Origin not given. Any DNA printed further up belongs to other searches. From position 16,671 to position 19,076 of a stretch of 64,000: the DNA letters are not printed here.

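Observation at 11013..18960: Low-GC 7.7-kb two-gene module between tRNA-Ser and grxD: candidate undescribed system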

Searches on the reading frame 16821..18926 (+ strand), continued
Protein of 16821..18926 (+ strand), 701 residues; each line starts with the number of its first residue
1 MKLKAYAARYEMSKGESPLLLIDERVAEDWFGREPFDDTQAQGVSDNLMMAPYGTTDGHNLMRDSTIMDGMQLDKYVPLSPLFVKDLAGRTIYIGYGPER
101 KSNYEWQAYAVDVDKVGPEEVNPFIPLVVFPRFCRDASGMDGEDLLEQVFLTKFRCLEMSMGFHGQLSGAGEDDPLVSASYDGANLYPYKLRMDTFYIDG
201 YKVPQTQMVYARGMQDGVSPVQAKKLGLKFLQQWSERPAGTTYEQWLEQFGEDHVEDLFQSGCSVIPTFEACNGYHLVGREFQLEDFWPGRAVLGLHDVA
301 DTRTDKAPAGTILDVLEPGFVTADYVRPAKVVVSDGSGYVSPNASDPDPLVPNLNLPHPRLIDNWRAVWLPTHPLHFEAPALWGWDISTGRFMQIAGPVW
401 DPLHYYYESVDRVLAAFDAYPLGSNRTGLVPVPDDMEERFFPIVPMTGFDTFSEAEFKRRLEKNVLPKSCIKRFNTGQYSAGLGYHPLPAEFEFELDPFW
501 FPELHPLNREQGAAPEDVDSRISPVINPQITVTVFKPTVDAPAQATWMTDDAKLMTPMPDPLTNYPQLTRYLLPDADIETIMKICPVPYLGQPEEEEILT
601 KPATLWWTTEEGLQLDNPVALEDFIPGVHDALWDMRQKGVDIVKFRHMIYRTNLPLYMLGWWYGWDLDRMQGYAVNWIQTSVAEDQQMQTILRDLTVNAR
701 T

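Call 30: fold_search(model_id=the predicted structure, library=pdb)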
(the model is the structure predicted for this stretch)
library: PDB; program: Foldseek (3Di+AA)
matches with E <= 10: 16; with E <= 0.001: 0
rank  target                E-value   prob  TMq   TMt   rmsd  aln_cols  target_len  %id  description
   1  9a81_A                5.4e-03  1.00  0.10  0.33   8.1       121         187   20  Integrative model of GRPE-DNAK by crosslinking MS and deep learning (released 2024-09-18)
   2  3a6m_B                1.6e-02  0.96  0.08  0.31   9.7       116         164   17  Crystal structure of GrpE from Thermus thermophilus HB8 (released 2010-01-12)
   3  1dkg_A                6.2e-02  0.94  0.10  0.39   7.9       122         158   12  CRYSTAL STRUCTURE OF THE NUCLEOTIDE EXCHANGE FACTOR GRPE BOUND TO THE ATPASE DOMAIN OF THE MOLECULAR CHAPERONE DNAK (released 1997-08-20)
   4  1dkg_B                2.4e-01  0.75  0.11  0.42   7.8       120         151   12  CRYSTAL STRUCTURE OF THE NUCLEOTIDE EXCHANGE FACTOR GRPE BOUND TO THE ATPASE DOMAIN OF THE MOLECULAR CHAPERONE DNAK (released 1997-08-20)
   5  9bls_C                5.0e-01  0.41  0.10  0.34   8.6       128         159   16  Structure of the human mitochondrial Hsp70 (mortalin; R126W mutant) bound to nucleotide exchange factor GrpEL1 (WT) (released 2025-01-15)
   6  5e12_A                1.2e+00  0.04  0.05  0.15  15.4       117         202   13  Crystal Structure of PASTA Domains 2, 3 and 4 of Mycobacterium tuberculosis Protein Kinase B (released 2016-09-14)
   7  5e12_B                1.7e+00  0.14  0.05  0.15   9.6        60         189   18  Crystal Structure of PASTA Domains 2, 3 and 4 of Mycobacterium tuberculosis Protein Kinase B (released 2016-09-14)
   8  2kuf_MODEL_1_A        2.9e+00  0.08  0.05  0.20   9.4        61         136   20  NMR structure of the PASTA domain 3 and 4 of Mycobacterium tuberculosis of PknB (released 2010-04-14)
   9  3m9g                  3.8e+00  0.01  0.04  0.12  19.2       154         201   14  Crystal structure of the three-PASTA-domain of a Ser/Thr kinase from Staphylococcus aureus (released 2010-11-03)
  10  3ouv                  4.6e+00  0.10  0.05  0.37   3.9        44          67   20  SeMet Derivative of L512M mutant of PASTA domain 3 of Mycobacterium tuberculosis PknB (released 2011-09-21)
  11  2kui_MODEL_1_A        4.8e+00  0.07  0.05  0.13   8.3        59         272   20  NMR structure of the PASTA domain of Mycobacterium tuberculosis of PknB (released 2010-04-14)
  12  9h8h_A                5.1e+00  0.01  0.04  0.09   8.7        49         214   16  Structure of DC11 anti tau antibody Fab fragment (released 2025-11-12)
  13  2y4z                  6.1e+00  0.02  0.05  0.16  15.5       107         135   10  Structure of the amino-terminal capsid restriction escape mutation N- MLV L10W (released 2011-11-23)
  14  5tgz                  8.2e+00  0.01  0.04  0.05  15.2        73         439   19  Crystal Structure of the Human Cannabinoid Receptor CB1 (released 2016-11-02)
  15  6qrr                  8.7e+00  0.03  0.04  0.07   3.1        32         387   19  X-ray radiation dose series on xylose isomerase - 0.13 MGy (released 2019-07-17)
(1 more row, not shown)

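Call 34: fold_search(model_id=the predicted structure, library=viral)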
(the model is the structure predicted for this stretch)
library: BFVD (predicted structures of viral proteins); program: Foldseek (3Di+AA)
matches with E <= 10: 17; with E <= 0.001: 0
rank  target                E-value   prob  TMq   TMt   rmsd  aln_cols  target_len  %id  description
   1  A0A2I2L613            7.9e-01  0.01  0.05  0.03  21.8       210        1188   12  DUF4114 domain-containing protein [Orpheovirus IHUMI-LCC2]
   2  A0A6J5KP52            1.4e+00  0.04  0.05  0.15  18.3       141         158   15  LT_GEWL domain containing protein [uncultured Caudovirales phage]
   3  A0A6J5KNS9            2.8e+00  0.02  0.06  0.13  17.6       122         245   18  PASTA_pknB domain containing protein [uncultured Caudovirales phage]
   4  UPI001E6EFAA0         4.2e+00  0.02  0.05  0.22  16.7       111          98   12  (no name look-up for this kind of identifier)
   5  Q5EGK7                5.4e+00  0.03  0.05  0.18  12.3        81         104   12  Capsid protein (Fragment) [Friend murine leukemia virus]
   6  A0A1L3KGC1            6.0e+00  0.04  0.04  0.05  19.7        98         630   10  (no name in the UniProt tables at hand)
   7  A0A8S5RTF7            6.4e+00  0.00  0.05  0.09  20.2       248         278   11  Uncharacterized protein [Siphoviridae sp. ctfHp48]
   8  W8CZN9                7.2e+00  0.01  0.04  0.12   9.8        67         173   15  Uncharacterized protein [Erwinia phage PhiEaH1]
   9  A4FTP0                7.2e+00  0.01  0.05  0.04  20.4       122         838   10  Uncharacterized protein [Cyprinid herpesvirus 3]
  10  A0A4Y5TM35            7.2e+00  0.01  0.07  0.19  16.2       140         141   12  (no name in the UniProt tables at hand)
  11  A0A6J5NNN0            7.6e+00  0.05  0.06  0.08   7.2        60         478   12  Uncharacterized protein [uncultured Caudovirales phage]
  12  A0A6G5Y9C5            8.0e+00  0.00  0.03  0.15  10.1        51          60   10  (no name in the UniProt tables at hand)
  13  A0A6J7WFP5            8.5e+00  0.01  0.05  0.05  15.8       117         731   11  Bacteriophage lambda, GpH, tail tape measure, C-terminal [uncultured Caudovirales phage]
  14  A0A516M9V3            8.5e+00  0.01  0.03  0.11   9.9        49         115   12  (no name in the UniProt tables at hand)
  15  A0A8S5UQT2            9.0e+00  0.01  0.05  0.15  18.3       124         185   15  Uncharacterized protein [Podoviridae sp. ctQyH19]
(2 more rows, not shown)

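Call 35: search_protein_families(library=ncbifam, proteins=[L047:3-686:+, L047:708-1427:+, L047:1449-2294:+, L047:2183-4129:+, L047:5527-7812:+, L047:7823-9748:+, L047:12074-13525:+, L047:13541-13996:+, L047:14058-16655:+, L047:19515-20408:+], max_evalue=0.1)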
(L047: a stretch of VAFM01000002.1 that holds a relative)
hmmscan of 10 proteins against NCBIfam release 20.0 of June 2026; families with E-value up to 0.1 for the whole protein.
L047:3-686:+ (227 aa): 1 family
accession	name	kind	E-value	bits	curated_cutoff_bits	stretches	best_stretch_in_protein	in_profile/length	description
TIGR02761.1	TraE_TIGR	equivalog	0.00068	19.5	109.05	1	8-189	1-168/181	type IV conjugative transfer system protein TraE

L047:708-1427:+ (239 aa): 0 families

L047:1449-2294:+ (281 aa): 1 family
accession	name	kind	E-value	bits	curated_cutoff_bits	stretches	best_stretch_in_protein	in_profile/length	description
NF010438.0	PRK13864.1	equivalog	0.00034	20.1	212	1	184-239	77-131/245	type IV secretion system lytic transglycosylase VirB1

L047:2183-4129:+ (648 aa): 9 families
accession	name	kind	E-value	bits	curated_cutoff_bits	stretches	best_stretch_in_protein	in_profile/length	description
NF008276.0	PRK11054.1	equivalog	4e-08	32.2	543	1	604-645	641-682/684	DNA helicase IV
NF008743.0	PRK11773.1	equivalog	4.5e-06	25.3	965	1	226-325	215-314/720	DNA helicase II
TIGR01075.1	uvrD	equivalog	9.7e-06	24.1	1144.45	1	226-332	210-316/715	DNA helicase II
TIGR01074.1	rep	equivalog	0.00012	20.5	951.45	0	224-275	206-257/668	DNA helicase Rep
TIGR01073.1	pcrA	equivalog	0.00026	19.5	911.2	0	226-325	211-310/725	DNA helicase PcrA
NF008172.0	PRK10919.1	equivalog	0.0088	14.3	1168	0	601-624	588-611/673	DNA helicase Rep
NF006958.0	PRK09435.1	equivalog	0.066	12.2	329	0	61-93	57-92/333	methylmalonyl Co-A mutase-associated GTPase MeaB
TIGR00176.1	mobB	equivalog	0.073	13.1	76.2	0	64-91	5-32/155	molybdopterin-guanine dinucleotide biosynthesis protein B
TIGR00750.1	lao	equivalog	0.093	11.8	240.75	0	64-92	40-68/300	methylmalonyl Co-A mutase-associated GTPase MeaB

L047:5527-7812:+ (761 aa): 4 families
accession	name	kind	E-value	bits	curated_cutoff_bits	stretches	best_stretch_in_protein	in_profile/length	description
TIGR02937.1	sigma70-ECF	superfamily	2.1e-06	27.5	42.9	1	77-263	13-158/165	sigma-70 family RNA polymerase sigma factor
TIGR01843.1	type_I_hlyD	subfamily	6.1e-05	22.2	208.65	1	626-730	133-237/422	HlyD family type I secretion periplasmic adaptor subunit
NF033788.1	HTH_metalloreg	subfamily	0.015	15.1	55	1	216-274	3-61/77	metalloregulator ArsR/SmtB family transcription factor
NF009175.0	PRK12523.1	equivalog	0.029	14.4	271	0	216-268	114-165/172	RNA polymerase sigma factor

L047:7823-9748:+ (641 aa): 0 families

L047:12074-13525:+ (483 aa): 5 families
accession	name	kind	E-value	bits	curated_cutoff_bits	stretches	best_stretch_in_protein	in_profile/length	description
NF010289.0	PRK13729.1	equivalog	1.4e-16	60.5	504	1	122-472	62-431/474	F-type conjugal transfer pilus assembly protein TraB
TIGR01843.1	type_I_hlyD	subfamily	0.00033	19.8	208.65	1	101-185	197-280/422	HlyD family type I secretion periplasmic adaptor subunit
NF033885.1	conj_TraP_IncI1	equivalog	0.012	15.3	135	1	44-173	22-144/217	conjugal transfer protein TraP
TIGR03752.1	conj_TIGR03752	hypoth_equivalog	0.019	14.2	241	1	44-176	8-139/471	TIGR03752 family integrating conjugative element protein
TIGR02169.1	SMC_prok_A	equivalog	0.08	10.6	729.4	0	62-178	658-773/1165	chromosome segregation protein SMC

L047:13541-13996:+ (151 aa): 0 families

L047:14058-16655:+ (865 aa): 8 families
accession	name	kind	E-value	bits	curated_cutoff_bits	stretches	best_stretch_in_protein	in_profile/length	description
TIGR02746.1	TraC-F-type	equivalog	2.7e-59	200.9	567.05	1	328-846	286-797/800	type IV secretion system protein TraC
TIGR03744.1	traC_PFL_4706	equivalog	3e-22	78.4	520.6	2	332-506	331-500/892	conjugative transfer ATPase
NF010278.0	PRK13721.1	subfamily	4e-20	71.3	1177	1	461-848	461-852/874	type IV secretion system protein TraC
TIGR00929.1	VirB4_CagE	subfamily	3.5e-19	68.5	643.1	1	311-836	276-779/792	VirB4 family type IV secretion/conjugal transfer ATPase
NF045975.1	VirB4_plasma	equivalog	4.1e-15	54.6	590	2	632-757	694-831/894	Mbov_0397 family ICE element conjugal transfer ATPase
NF045971.1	conju_CD1110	equivalog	1.3e-11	43.5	325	1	325-775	274-710/752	VirB4-like conjugal transfer ATPase, CD1110 family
NF010447.0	PRK13873.1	equivalog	9.1e-08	30.5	1020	1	627-841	578-786/815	conjugal transfer protein TrbE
TIGR03783.1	Bac_Flav_CT_G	subfamily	3.5e-05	21.9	261.55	1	478-794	436-773/829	TraG family conjugative transposon ATPase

L047:19515-20408:+ (297 aa): 1 family
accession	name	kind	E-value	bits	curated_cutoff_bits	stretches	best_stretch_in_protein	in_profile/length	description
TIGR01952.1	nusA_arch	equivalog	0.021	15.1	74.35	1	195-265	38-102/141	NusA-like transcription termination signal-binding factor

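Call 44: search_protein_representatives(alignment_id=A1)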
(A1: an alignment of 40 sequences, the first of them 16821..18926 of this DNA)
Query: 40 sequences, 696 profile positions. Proteins with E-value up to 0.001 (for the whole library): 49; up to 1e-10: 41; up to 1e-30: 37. The best 49 are listed.
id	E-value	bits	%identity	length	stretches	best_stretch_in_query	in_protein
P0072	1.3e-292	989.0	-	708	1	2-681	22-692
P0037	7.9e-283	956.7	-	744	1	3-674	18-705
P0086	1.6e-255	866.4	-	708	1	3-658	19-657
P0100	1.5e-252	856.6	-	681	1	3-676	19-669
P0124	2.6e-252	855.8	-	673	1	7-667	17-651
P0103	2.7e-248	842.5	-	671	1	5-679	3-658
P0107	8.7e-241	817.7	-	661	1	45-690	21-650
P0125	2.5e-238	809.6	-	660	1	3-662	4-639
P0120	3.7e-230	782.6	-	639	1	46-678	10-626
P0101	4.2e-230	782.4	-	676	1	4-661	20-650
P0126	1.2e-224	764.4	-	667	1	53-684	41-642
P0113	1.2e-223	761.0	-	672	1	3-663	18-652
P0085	1.0e-216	738.1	-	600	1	122-678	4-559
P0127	1.3e-209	714.7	-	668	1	5-680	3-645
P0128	6.2e-206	702.5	-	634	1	7-655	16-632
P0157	5.3e-05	38.4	-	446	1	294-335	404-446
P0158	1.0e-04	37.5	-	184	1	295-346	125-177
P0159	3.6e-04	35.6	-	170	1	287-334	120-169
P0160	4.3e-04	35.4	-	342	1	287-342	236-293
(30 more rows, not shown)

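Call 47: search_protein_families(library=pfam, proteins=[P0157, P0158, P0159, P0160, L025:3789-6149:+, L025:16774-19023:+, L047:708-1427:+, L047:13541-13996:+, L047:19515-20408:+, L047:20472-21359:+], max_evalue=1)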
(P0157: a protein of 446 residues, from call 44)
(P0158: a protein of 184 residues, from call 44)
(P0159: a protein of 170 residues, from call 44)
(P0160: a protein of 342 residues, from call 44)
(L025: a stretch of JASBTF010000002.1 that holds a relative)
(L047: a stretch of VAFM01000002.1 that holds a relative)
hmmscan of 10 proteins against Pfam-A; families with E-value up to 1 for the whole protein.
P0157 (446 aa): 10 families
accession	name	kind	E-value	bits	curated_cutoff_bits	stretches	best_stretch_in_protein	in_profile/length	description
PF01556.23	DnaJ_C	-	9e-39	133.4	26.6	1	27-195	2-149/152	DnaJ C terminal domain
PF01025.24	GrpE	-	1.9e-38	132.2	25.8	1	289-444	7-165/165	GrpE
PF00684.25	DnaJ_CXXCXGXG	-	0.0008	20.1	32.7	1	51-74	42-65/65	DnaJ central domain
PF03961.19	FapA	-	0.078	13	31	1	290-376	139-229/272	Flagellar Assembly Protein A beta solenoid domain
PF18551.6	TackOD1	-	0.08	12.9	32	1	45-72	69-96/188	Thaumarchaeal output domain 1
PF17302.8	DUF5351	-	0.097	13.4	27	0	51-61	18-28/29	Family of unknown function (DUF5351)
PF25433.1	DUF7895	-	0.1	13.4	27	1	51-80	3-27/75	Domain of unknown function (DUF7895)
PF04388.17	Hamartin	-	0.29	10.3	25.9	1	193-436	436-662/727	Hamartin protein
PF25436.1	BSD2_CRD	-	0.3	11.8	27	1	53-76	5-25/69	BSD2 cysteine rich domain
PF03353.20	Lin-8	-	0.36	10.8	34.1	1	251-381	165-293/311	Ras-mediated vulval-induction antagonist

P0158 (184 aa): 1 family
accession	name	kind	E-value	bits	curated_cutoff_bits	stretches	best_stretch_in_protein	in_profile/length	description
PF01025.24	GrpE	-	1.3e-35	123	25.8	1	7-164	3-165/165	GrpE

P0159 (170 aa): 4 families
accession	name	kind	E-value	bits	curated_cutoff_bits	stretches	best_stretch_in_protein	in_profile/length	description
PF01025.24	GrpE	-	6.7e-33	114.1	25.8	1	48-167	42-164/165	GrpE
PF21849.1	DUF6908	-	0.026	14.9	27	1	30-59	24-57/123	Domain of unknown function (DUF6908)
PF05757.16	PsbQ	-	0.051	14.1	26.9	1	60-108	152-200/204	Oxygen evolving enhancer protein 3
PF15341.11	SLX9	-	0.071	14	27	1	40-88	21-58/127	Ribosome biogenesis protein SLX9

P0160 (342 aa): 10 families
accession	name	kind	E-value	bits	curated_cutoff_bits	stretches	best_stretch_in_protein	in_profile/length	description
PF01025.24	GrpE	-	9.3e-38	129.9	25.8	1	127-283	4-164/165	GrpE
PF10473.14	CENP-F_leu_zip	-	0.00055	20.5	34.5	1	108-182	40-114/140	Leucine-rich repeats of kinetochore protein Cenp-F/LEK1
PF05103.18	DivIVA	-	0.0024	18.2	28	1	117-185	29-97/131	DivIVA protein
PF06156.18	YabA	-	0.0092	17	30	1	109-177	4-72/103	Initiation control protein YabA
PF18595.6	Nuf2_DHR10-like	-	0.012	16.2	28.4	1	113-183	43-113/117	Nuf2, DHR10-like domain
PF25450.1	Rab11-FIP3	-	0.018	15.8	31.9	1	107-180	48-121/125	Rab11-FIP3-like domain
PF07851.19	TMEM120A-B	-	0.12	12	29.8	1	114-189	3-78/324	TMEM120A/B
PF10186.14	ATG14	-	0.16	11.4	33.2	1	103-182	30-110/347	Vacuolar sorting 38 and autophagy-related subunit 14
PF19745.5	FUT8_N_cat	-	0.29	10.3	27.6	1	102-200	32-138/499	Alpha-(1,6)-fucosyltransferase N- and catalytic domains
PF01166.23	TSC22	-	0.4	11.3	30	1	126-157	13-44/57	TSC-22/dip/bun family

L025:3789-6149:+ (786 aa): 0 families

L025:16774-19023:+ (749 aa): 0 families

L047:708-1427:+ (239 aa): 0 families

L047:13541-13996:+ (151 aa): 0 families

L047:19515-20408:+ (297 aa): 0 families

L047:20472-21359:+ (296 aa): 4 families
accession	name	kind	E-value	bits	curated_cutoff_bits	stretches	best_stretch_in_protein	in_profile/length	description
PF13579.12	Glyco_trans_4_4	-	4.1e-17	63.4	29.7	1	26-217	2-158/158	Glycosyl transferase 4-like domain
PF13439.12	Glyco_transf_4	-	3.4e-13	50.4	28.5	1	35-219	12-167/170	Glycosyltransferase Family 4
PF00534.26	Glycos_transf_1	-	0.0086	16.1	26.4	1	237-295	4-64/172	Glycosyl transferases group 1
PF13692.12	Glyco_trans_1_4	-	0.05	14.3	27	1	249-294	2-50/142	Glycosyl transferases group 1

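Call 62: find_encoding_contigs(protein=P0008, flank=10000, max_places=1)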
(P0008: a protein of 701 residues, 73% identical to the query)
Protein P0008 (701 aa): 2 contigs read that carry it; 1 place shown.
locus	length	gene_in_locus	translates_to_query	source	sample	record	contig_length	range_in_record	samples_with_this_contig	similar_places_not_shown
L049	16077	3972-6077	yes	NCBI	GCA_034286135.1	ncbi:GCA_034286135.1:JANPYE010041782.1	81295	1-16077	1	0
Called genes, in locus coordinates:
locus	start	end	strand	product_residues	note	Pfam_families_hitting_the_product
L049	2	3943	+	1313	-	?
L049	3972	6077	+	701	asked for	-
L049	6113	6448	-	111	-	PF00462:Glutaredoxin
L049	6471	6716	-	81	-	PF01722:BolA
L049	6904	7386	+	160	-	PF00436:SSB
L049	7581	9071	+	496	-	PF02203:TarH, PF12729:4HB_MCP_1, PF00015:MCPsignal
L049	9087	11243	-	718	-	PF01336:tRNA_anti-codon (weak), PF04851:ResIII, PF00270:DEAD, PF00271:Helicase_C, PF22590:Cas3-like_C_2 (weak), PF19833:RecG_dom3_C (faint)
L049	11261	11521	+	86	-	PF03937:Sdh5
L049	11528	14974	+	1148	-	PF17757:UvrB_inter, PF02559:CarD_TRCF_RID, PF00270:DEAD, PF04851:ResIII, PF00271:Helicase_C, PF03461:TRCF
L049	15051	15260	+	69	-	-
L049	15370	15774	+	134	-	-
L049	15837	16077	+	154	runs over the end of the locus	PF01668:SmpB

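Call 63: find_encoding_contigs(protein=P0006, flank=10000, max_places=1)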
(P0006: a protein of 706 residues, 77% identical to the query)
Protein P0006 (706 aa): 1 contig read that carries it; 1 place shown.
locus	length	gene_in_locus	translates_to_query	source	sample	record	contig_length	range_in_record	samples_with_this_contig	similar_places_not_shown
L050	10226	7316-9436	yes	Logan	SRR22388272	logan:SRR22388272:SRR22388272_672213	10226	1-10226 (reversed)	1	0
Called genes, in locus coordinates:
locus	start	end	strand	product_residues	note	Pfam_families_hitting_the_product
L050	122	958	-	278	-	PF08447:PAS_3, PF00015:MCPsignal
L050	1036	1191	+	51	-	-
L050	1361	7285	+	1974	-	-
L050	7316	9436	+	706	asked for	-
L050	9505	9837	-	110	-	PF00462:Glutaredoxin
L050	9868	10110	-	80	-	PF01722:BolA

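Call 64: find_encoding_contigs(protein=P0007, flank=10000, max_places=1)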
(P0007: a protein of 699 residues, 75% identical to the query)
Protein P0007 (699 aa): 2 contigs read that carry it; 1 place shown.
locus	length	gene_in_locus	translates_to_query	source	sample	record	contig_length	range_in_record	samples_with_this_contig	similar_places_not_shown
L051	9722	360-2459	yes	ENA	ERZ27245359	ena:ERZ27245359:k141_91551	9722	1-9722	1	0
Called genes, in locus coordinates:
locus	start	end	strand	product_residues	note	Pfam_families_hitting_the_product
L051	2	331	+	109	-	?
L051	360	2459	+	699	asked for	-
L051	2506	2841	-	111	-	PF00462:Glutaredoxin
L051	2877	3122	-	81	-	PF01722:BolA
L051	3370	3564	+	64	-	-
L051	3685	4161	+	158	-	PF00436:SSB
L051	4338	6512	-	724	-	PF01336:tRNA_anti-codon (weak), PF04851:ResIII, PF00270:DEAD, PF22590:Cas3-like_C_2 (faint), PF00271:Helicase_C, PF19833:RecG_dom3_C (faint)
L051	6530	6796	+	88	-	PF03937:Sdh5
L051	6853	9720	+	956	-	?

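Call 65: find_encoding_contigs(protein=P0005, flank=10000, max_places=2)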
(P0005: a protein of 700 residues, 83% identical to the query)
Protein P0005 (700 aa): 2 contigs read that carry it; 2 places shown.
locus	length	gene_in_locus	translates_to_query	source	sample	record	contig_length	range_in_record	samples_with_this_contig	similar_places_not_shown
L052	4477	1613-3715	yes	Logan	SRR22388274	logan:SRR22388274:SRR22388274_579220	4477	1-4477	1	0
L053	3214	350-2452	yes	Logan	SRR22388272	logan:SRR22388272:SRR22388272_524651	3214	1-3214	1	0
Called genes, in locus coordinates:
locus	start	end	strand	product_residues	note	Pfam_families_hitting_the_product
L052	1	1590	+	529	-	?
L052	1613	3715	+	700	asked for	-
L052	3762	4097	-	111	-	PF00462:Glutaredoxin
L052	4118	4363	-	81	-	PF01722:BolA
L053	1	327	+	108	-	?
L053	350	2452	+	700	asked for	-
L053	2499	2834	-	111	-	PF00462:Glutaredoxin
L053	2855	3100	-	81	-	PF01722:BolA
